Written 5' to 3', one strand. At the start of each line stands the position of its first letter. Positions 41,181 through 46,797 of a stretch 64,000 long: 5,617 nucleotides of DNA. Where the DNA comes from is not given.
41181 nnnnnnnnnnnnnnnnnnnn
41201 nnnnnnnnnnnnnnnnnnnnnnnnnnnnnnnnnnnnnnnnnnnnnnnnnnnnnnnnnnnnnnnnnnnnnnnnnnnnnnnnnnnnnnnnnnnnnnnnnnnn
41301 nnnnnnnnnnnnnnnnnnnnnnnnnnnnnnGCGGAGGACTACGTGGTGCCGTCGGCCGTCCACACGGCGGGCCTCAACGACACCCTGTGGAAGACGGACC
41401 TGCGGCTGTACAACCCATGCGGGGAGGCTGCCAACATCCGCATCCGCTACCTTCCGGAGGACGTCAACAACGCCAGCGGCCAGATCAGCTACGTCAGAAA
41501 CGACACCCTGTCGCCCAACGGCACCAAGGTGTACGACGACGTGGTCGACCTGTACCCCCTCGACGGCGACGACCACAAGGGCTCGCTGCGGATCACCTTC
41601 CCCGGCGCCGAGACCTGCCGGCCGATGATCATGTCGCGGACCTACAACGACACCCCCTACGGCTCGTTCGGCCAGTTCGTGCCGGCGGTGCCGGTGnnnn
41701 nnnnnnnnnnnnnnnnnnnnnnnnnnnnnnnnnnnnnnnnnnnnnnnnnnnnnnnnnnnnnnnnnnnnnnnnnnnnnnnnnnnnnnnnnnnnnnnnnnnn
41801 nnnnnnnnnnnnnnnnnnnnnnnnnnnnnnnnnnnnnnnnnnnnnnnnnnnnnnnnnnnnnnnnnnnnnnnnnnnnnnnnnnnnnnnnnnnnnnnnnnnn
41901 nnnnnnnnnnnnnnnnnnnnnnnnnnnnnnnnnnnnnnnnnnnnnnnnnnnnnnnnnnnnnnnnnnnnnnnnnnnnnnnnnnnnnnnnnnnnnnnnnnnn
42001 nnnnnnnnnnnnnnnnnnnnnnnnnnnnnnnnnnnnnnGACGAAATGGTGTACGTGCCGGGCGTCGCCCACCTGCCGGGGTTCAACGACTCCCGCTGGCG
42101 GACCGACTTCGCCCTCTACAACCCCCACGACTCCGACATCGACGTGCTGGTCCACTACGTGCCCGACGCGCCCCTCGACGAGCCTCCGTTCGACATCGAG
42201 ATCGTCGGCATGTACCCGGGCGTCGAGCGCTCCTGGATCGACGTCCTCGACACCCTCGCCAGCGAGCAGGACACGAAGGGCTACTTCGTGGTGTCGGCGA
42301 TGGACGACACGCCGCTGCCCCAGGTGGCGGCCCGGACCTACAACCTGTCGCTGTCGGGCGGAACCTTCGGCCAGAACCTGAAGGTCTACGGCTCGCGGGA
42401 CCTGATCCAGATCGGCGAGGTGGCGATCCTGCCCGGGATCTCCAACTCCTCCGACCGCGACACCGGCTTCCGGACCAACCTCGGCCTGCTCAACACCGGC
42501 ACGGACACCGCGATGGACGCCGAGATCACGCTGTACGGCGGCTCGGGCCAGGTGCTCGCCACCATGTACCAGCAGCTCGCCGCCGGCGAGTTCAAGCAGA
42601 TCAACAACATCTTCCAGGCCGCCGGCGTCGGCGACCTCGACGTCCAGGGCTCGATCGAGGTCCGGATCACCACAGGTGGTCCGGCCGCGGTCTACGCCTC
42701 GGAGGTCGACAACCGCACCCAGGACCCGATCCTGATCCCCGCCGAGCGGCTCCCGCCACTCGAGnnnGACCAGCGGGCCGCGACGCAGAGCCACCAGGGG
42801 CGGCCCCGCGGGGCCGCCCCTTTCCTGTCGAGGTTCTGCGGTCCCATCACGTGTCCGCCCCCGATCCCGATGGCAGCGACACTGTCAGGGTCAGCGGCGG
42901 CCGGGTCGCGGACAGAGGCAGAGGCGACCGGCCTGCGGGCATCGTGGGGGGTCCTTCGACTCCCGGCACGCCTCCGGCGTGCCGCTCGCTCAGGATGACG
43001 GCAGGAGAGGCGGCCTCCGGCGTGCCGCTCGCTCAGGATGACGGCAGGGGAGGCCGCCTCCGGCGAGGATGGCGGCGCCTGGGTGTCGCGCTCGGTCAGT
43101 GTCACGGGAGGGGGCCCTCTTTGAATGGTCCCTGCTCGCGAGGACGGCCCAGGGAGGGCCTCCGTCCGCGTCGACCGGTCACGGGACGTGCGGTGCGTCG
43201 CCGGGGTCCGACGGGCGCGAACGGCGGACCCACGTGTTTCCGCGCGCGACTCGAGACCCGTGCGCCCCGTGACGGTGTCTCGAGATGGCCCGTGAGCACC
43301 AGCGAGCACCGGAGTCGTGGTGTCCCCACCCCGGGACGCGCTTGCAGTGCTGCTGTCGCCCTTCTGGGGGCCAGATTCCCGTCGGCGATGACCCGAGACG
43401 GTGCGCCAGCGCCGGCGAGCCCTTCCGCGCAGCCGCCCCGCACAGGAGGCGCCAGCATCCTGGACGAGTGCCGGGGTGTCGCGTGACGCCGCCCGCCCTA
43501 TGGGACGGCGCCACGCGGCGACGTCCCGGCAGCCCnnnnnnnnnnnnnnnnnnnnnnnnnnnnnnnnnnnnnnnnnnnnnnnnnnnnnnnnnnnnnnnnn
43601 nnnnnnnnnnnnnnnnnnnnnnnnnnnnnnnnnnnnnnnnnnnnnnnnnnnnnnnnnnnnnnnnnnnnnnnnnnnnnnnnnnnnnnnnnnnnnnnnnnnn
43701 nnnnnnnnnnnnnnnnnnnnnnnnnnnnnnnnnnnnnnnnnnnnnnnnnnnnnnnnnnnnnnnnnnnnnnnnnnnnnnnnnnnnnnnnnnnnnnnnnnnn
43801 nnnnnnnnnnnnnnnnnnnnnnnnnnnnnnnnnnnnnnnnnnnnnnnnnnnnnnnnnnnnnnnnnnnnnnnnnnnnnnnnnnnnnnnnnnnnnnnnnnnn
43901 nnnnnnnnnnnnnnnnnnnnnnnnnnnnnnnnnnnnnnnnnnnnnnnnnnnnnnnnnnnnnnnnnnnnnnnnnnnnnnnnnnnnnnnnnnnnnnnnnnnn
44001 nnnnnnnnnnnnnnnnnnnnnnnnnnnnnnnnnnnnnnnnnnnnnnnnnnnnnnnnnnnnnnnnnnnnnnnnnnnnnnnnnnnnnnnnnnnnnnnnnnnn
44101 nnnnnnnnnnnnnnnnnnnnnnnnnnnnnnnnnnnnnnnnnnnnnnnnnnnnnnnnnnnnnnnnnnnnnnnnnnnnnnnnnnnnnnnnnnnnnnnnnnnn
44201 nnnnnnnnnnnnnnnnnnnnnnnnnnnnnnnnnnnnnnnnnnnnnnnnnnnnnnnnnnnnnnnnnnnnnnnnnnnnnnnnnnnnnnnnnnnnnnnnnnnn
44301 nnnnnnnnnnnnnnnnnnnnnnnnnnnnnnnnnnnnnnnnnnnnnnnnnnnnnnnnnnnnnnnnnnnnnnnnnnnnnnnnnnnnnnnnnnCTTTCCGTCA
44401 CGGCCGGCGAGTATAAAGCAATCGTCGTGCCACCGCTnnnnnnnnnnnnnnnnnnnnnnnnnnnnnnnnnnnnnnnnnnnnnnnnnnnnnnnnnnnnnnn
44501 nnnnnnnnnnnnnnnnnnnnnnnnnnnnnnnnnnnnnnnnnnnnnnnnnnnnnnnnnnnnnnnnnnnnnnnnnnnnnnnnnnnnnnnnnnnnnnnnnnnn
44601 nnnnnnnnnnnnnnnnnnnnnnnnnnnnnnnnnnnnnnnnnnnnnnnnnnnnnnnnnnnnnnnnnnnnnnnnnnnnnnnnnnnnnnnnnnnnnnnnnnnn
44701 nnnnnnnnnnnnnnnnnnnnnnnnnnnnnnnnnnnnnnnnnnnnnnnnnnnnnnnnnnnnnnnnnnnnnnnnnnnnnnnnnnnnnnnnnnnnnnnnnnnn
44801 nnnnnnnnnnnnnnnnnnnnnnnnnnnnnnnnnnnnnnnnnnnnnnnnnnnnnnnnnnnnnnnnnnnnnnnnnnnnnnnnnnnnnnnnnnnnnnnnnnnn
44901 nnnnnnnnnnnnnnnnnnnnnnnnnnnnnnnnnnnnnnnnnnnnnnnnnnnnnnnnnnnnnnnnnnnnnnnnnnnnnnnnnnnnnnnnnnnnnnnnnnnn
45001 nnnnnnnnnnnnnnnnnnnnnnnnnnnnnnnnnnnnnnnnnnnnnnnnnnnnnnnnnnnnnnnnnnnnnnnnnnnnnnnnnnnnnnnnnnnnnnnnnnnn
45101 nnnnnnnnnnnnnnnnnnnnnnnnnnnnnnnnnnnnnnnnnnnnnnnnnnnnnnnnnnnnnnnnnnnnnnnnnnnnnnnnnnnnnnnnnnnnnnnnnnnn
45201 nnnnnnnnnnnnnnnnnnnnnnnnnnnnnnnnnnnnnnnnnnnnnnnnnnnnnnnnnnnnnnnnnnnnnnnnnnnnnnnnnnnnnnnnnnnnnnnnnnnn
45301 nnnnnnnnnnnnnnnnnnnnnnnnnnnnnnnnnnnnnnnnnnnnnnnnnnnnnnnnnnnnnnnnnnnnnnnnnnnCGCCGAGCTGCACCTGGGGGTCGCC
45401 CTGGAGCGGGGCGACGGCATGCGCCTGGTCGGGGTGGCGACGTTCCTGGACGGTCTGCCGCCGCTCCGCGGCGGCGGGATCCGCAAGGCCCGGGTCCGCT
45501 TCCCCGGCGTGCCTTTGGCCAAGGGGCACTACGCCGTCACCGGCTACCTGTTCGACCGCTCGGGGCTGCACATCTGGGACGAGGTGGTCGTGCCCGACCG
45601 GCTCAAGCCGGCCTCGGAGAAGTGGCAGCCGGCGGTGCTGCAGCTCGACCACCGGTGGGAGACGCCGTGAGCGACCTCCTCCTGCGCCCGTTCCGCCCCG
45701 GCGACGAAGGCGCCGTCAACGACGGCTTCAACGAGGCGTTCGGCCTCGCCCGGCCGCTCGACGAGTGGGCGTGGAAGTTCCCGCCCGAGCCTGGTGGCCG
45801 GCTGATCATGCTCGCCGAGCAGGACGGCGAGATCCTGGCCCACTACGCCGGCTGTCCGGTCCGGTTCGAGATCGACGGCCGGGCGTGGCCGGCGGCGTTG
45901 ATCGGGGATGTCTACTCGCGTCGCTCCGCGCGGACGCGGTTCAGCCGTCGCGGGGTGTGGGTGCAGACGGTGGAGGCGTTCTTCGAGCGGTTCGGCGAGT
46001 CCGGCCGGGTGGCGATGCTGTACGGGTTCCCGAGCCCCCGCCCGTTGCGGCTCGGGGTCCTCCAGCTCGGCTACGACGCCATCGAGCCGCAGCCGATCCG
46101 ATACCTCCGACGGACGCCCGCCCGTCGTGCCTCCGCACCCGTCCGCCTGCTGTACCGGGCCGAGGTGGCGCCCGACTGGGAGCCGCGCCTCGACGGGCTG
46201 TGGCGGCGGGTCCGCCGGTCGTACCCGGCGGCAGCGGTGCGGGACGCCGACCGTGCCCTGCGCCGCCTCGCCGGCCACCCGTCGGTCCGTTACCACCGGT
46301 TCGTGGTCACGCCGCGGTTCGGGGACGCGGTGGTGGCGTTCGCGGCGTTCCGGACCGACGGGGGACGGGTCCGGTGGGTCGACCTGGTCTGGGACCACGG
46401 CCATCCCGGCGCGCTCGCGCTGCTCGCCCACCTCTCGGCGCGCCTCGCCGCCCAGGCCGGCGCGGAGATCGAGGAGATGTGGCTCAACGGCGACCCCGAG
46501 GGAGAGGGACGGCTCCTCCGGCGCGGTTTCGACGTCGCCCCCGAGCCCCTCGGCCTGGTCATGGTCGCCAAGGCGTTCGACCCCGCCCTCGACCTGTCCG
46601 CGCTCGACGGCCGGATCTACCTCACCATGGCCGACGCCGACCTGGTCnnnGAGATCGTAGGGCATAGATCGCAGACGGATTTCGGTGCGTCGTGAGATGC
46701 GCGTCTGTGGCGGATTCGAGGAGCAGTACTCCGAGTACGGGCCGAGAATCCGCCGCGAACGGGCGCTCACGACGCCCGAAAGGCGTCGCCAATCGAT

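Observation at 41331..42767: An unassigned tandem C-terminal domain pair in the giant protein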

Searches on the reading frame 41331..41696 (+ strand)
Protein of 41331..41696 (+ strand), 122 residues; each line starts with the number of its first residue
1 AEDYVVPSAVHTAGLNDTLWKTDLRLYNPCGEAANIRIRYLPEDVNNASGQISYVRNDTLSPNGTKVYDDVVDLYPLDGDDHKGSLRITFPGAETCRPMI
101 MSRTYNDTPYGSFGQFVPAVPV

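Call 45: search_solved_structures(query=A4, max_evalue=10, show_alignments=3)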
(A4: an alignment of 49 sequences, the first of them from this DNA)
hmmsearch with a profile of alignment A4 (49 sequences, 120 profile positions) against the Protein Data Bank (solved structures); distinct sequences matched with E-value up to 10: 3.
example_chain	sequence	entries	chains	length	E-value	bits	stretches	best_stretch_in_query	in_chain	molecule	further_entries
2ii7_A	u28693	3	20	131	0.0082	19.7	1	29-71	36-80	Anabaena sensory rhodopsin transducer protein | Sensory rhodopsin transducer protein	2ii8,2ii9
2iia_A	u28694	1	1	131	0.0084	19.6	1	29-71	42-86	Sensory rhodopsin transducer protein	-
1nc7_A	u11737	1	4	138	2.2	11.8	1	28-79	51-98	hypothetical protein TM1070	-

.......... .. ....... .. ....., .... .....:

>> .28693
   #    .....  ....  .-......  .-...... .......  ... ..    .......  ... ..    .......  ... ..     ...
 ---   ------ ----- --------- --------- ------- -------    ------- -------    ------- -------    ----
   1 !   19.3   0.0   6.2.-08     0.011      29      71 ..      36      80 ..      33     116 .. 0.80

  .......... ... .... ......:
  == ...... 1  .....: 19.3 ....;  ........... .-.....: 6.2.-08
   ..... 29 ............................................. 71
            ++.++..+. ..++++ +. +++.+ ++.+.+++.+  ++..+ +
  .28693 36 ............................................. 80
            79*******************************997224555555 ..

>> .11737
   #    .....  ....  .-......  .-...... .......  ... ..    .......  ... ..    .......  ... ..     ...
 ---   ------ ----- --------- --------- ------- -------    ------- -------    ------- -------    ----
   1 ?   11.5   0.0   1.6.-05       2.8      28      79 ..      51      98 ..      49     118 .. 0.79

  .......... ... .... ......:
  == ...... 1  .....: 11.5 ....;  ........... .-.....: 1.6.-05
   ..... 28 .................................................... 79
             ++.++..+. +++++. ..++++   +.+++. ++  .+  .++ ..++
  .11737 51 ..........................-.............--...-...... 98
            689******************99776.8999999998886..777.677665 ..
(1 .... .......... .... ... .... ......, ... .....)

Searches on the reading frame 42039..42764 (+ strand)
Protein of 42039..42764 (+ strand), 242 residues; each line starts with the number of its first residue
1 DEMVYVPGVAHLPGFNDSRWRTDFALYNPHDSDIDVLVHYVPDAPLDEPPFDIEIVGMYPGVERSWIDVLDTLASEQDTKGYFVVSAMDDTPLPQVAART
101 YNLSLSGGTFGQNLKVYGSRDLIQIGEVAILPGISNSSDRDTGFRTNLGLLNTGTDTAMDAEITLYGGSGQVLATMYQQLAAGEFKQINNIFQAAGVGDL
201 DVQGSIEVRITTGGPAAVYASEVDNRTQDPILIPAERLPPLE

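Call 6: search_protein_families(library=pfam, proteins=[window:42039-42764:+], max_evalue=1)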
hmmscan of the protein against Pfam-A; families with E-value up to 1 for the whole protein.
window:42039-42764:+ (242 aa): 0 families

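Call 7: search_protein_families(library=ncbifam, proteins=[window:42039-42764:+], max_evalue=1)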
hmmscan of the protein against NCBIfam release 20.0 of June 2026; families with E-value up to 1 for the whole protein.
window:42039-42764:+ (242 aa): 0 families

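Call 54: predict_structure(alignment_id=A5)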
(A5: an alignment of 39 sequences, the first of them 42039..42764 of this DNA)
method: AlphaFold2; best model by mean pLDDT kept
length: 242 residues; sequences in the alignment: 39
mean_pLDDT: 95.1   pTM: 0.91
mean pLDDT of the five models: 95.1, 95.1, 95.0, 94.9, 94.5
residues with pLDDT >= 90: 213; 70-90: 27; 50-70: 2; < 50: 0
segments of 3 or more residues with pLDDT < 50: none
pLDDT, mean of each block of 10 residues (from residue 1): 96 91 98 98 92 97 97 87 97 98 81 96 97 97 97 98 98 98 98 98 98 98 94 93 68
secondary structure, 60 per line:
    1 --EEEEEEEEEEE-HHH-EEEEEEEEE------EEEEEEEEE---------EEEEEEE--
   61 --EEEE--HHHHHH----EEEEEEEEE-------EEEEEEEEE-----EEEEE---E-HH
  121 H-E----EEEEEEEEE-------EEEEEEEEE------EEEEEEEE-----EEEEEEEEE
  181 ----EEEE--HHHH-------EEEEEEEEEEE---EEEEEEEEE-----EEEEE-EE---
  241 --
elements in order: E3-13 E19-27 E34-42 E52-58 E63-66 H69-74 E79-87 E95-103 E109-113 E128-136 E144-152 E159-166 E172-180 E185-188 H191-194 E202-212 E216-224 E230-234

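Call 56: fold_search(model_id=the predicted structure, library=pdb)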
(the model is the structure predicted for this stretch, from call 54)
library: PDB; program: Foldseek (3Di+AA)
matches with E <= 10: 998; with E <= 0.001: 2
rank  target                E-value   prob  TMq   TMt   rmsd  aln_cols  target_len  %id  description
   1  5uj6_A                6.1e-04  0.82  0.20  0.08  16.4       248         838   11  Crystal Structure of Bacteroides Uniformis beta-glucuronidase (released 2017-06-28)
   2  5uj6_B                6.7e-04  0.80  0.20  0.08  16.4       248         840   12  Crystal Structure of Bacteroides Uniformis beta-glucuronidase (released 2017-06-28)
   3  6d50_A                1.5e-03  0.69  0.19  0.08  16.5       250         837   12  Bacteroides uniforms beta-glucuronidase 2 bound to D-glucaro-1,5-lactone (released 2018-10-17)
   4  9bey                  1.6e-03  0.72  0.20  0.09  17.2       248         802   10  Structure of a lambda-carrageenan active GH2 A in complex with inhibitor (released 2025-08-27)
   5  6d8g_B                1.6e-03  0.47  0.20  0.08  17.9       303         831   11  D341A D367A calcium binding mutant of Bacteroides uniformis beta-glucuronidase 2 (released 2018-10-17)
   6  1l9n_A                1.9e-03  0.60  0.18  0.08  18.7       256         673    9  Three-dimensional structure of the human transglutaminase 3 enzyme: binding of calcium ions change structure for activ (released 2002-05-29)
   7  9np9                  1.9e-03  0.47  0.18  0.09  18.1       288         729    9  Crystal structure of the inactive conformation of a glycoside hydrolase (CapGH2b - E553Q Mutant) from the GH2 family in  (released 2025-11-12)
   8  9npf_C                1.9e-03  0.47  0.18  0.09  18.0       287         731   10  Crystal structure of the inactive conformation of a glycoside hydrolase (CapGH2b) from the GH2 family in the space gro (released 2025-11-12)
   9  5t98_A                1.9e-03  0.38  0.18  0.08  18.5       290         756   10  Crystal structure of BuGH2Awt (released 2017-09-13)
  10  5t99_A                2.0e-03  0.54  0.19  0.09  17.8       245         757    9  Crystal structure of BuGH2Awt in complex with Galactoisofagomine (released 2017-09-13)
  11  9npl_B                2.8e-03  0.47  0.20  0.09  18.1       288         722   10  Crystal structure of the inactive conformation of a glycoside hydrolase (CapGH2b - E553Q Mutant) from the GH2 family i (released 2025-11-12)
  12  9npe_F                2.8e-03  0.38  0.18  0.09  18.8       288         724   11  Crystal structure of the inactive conformation of a glycoside hydrolase (CapGH2b) from the GH2 family in the space gro (released 2025-11-12)
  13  9npf_F                2.9e-03  0.41  0.18  0.09  18.0       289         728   10  Crystal structure of the inactive conformation of a glycoside hydrolase (CapGH2b) from the GH2 family in the space gro (released 2025-11-12)
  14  6d8g_A                2.9e-03  0.41  0.19  0.08  17.6       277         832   11  D341A D367A calcium binding mutant of Bacteroides uniformis beta-glucuronidase 2 (released 2018-10-17)
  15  9npe_C                3.1e-03  0.38  0.18  0.09  18.1       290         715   10  Crystal structure of the inactive conformation of a glycoside hydrolase (CapGH2b) from the GH2 family in the space gro (released 2025-11-12)
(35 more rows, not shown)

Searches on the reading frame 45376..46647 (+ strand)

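Call 21: search_protein_families(library=pfam, proteins=[window:45376-46647:+], max_evalue=0.001)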
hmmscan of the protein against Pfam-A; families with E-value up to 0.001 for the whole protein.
window:45376-46647:+ (424 aa): 1 family
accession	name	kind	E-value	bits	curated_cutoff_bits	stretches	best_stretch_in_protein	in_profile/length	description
PF13527.13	Acetyltransf_9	-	1e-06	29.2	25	1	104-220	3-114/127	Acetyltransferase (GNAT) domain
